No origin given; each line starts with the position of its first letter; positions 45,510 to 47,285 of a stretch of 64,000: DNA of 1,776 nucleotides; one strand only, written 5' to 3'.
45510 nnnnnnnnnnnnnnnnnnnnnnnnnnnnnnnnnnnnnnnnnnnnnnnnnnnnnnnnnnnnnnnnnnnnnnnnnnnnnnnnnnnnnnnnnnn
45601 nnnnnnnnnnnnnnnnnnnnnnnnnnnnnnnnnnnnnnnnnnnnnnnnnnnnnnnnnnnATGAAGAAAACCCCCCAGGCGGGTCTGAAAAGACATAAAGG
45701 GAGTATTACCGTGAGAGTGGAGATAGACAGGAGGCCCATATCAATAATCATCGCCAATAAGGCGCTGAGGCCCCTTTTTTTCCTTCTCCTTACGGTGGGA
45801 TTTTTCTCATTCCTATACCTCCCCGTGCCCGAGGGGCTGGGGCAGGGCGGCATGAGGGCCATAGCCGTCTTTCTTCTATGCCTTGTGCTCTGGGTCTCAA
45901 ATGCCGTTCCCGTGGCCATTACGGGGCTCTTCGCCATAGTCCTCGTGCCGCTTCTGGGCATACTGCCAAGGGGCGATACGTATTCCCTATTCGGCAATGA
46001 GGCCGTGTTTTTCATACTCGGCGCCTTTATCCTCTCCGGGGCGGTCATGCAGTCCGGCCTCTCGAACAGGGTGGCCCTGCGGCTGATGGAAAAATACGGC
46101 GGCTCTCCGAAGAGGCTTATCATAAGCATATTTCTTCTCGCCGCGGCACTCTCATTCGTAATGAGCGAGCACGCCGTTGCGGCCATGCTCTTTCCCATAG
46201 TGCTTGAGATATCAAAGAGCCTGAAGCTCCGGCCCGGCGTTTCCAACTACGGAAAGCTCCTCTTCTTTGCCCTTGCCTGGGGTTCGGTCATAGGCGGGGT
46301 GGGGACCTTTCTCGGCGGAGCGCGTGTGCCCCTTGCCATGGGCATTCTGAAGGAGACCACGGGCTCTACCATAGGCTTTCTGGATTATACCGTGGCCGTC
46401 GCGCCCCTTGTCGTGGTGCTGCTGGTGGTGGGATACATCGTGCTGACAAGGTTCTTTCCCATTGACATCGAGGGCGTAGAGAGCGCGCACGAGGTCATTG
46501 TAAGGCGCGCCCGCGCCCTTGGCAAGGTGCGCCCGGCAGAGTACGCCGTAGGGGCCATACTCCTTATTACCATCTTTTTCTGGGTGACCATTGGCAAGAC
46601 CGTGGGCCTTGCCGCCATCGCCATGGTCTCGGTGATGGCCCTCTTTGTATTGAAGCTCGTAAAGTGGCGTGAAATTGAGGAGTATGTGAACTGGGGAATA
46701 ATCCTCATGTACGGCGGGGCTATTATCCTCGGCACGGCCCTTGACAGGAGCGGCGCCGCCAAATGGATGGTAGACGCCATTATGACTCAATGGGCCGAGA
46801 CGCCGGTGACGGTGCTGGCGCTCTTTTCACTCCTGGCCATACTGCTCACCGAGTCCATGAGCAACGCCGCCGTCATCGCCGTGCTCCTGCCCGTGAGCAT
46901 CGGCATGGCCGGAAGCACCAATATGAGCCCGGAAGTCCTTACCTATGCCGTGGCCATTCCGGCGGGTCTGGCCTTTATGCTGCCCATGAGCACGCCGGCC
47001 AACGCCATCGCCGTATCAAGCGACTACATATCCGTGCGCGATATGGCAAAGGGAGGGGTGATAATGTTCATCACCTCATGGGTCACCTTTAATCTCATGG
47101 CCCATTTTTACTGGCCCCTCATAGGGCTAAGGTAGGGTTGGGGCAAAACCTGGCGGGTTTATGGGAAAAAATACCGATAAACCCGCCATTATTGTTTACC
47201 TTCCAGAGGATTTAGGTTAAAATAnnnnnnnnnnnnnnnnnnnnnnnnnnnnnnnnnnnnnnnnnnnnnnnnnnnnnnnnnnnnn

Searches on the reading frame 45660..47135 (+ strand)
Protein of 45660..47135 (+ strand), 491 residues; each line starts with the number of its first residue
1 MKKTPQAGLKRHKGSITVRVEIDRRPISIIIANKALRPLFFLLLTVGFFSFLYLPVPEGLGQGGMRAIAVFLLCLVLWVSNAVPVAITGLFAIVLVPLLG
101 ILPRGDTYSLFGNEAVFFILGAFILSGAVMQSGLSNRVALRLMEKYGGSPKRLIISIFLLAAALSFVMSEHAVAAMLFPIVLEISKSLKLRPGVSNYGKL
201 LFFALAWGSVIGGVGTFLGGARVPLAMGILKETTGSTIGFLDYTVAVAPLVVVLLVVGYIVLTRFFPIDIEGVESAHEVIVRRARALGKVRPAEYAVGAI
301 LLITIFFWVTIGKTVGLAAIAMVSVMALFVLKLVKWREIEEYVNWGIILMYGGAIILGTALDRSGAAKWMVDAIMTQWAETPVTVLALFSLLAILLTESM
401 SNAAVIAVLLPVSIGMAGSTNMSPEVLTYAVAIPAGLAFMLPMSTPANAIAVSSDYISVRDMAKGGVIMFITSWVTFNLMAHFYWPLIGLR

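Call 7: search_protein_families(library=pfam, proteins=[window:45660-47135:+])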
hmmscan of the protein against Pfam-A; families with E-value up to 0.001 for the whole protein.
window:45660-47135:+ (491 aa): 2 families
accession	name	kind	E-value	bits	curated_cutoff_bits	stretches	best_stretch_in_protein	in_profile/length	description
PF00939.25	Na_sulph_symp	-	2.4e-60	205.4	27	1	42-489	8-470/472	Sodium:sulfate symporter transmembrane region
PF03600.22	CitMHS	-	1.4e-45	156.3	31.9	1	75-432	1-334/336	Citrate transporter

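Call 10: search_protein_families(library=ncbifam, proteins=[window:45660-47135:+])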
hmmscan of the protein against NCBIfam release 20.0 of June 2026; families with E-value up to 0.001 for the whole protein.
window:45660-47135:+ (491 aa): 3 families
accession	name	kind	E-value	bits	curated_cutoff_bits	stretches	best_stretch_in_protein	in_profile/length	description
TIGR00785.1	dass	subfamily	2.4e-75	253.9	198.6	1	55-485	1-444/444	DASS family sodium-coupled anion symporter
NF040989.1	MamN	equivalog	6.8e-06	25.1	500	0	69-231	239-389/437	magnetosome biogenesis transporter MamN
NF011980.0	PRK15445.1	subfamily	1.4e-05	24.4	457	1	67-271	5-204/430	arsenical efflux pump membrane protein ArsB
